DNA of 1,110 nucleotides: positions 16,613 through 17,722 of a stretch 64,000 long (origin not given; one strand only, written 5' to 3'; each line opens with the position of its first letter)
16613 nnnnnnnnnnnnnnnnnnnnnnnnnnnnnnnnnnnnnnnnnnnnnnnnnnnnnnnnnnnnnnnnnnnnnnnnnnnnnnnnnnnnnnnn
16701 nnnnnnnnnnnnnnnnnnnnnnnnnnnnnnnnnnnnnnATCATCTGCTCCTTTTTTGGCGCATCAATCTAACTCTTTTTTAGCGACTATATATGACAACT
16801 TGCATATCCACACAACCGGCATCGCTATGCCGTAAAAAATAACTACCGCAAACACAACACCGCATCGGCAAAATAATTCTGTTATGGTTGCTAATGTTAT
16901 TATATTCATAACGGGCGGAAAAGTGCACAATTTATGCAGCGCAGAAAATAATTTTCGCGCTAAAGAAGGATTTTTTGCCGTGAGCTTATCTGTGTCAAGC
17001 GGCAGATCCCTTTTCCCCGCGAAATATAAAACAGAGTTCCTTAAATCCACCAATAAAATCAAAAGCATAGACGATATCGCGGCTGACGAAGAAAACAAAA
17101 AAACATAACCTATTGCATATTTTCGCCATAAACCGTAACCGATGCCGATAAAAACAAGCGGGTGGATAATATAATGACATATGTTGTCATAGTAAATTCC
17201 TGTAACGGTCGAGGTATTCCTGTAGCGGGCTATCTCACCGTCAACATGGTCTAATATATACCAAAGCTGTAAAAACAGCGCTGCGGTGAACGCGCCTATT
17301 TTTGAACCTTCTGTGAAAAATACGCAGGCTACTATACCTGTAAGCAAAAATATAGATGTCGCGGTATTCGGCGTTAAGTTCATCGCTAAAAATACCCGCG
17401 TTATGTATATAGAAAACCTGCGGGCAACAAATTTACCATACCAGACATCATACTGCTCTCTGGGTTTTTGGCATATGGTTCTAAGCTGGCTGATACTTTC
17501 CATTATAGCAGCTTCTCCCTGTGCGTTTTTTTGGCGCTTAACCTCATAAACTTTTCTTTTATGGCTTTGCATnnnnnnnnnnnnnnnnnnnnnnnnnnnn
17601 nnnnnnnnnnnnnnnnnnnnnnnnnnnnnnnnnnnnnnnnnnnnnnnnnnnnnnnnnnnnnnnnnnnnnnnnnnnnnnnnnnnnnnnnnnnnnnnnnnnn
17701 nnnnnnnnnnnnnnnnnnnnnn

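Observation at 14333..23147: Translationally coupled phosphonate module (PepM-cytidylyltransferase fusion, Ppd, radical SAM) lacking the canonical third enzyme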

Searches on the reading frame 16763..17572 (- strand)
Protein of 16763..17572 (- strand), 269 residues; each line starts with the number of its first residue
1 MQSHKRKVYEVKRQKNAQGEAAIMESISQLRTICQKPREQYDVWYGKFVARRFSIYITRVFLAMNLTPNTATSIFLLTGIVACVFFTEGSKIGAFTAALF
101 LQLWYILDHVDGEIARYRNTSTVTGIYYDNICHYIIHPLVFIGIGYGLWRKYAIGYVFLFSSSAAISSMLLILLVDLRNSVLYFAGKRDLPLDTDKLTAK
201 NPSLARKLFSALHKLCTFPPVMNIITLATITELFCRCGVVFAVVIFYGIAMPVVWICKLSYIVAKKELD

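Call 4: search_protein_families(library=pfam, proteins=[window:16763-17572:-], max_evalue=0.01)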
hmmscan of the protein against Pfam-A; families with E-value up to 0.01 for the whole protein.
window:16763-17572:- (269 aa): 1 family
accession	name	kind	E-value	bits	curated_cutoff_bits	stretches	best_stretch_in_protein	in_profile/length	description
PF01066.26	CDP-OH_P_transf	-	1.4e-06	29.2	22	1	67-174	3-107/152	CDP-alcohol phosphatidyltransferase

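Call 5: search_protein_families(library=ncbifam, proteins=[window:16763-17572:-], max_evalue=0.01)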
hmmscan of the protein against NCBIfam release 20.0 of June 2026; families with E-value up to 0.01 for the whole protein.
window:16763-17572:- (269 aa): 4 families
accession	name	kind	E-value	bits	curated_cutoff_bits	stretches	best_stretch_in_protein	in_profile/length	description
NF040950.1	archin_ph_syn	equivalog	4e-12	46.4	180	1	52-162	10-120/191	archaetidylinositol phosphate synthase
NF041135.1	IPPtranDIPPsyn_Thcocales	equivalog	2.8e-10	39.8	580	1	40-152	225-332/419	bifunctional L-myo-inositol-1-phosphate cytidylyltransferase/CDP-L-myo-inositol myo-inositolphosphotransferase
NF045883.1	PIPSynth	equivalog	7.5e-08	32.3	170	1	57-147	14-102/197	phosphatidylinositol phosphate synthase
NF052561.1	PIPSynBT1523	equivalog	2.9e-06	27.2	350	1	58-170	17-135/232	hypothetical protein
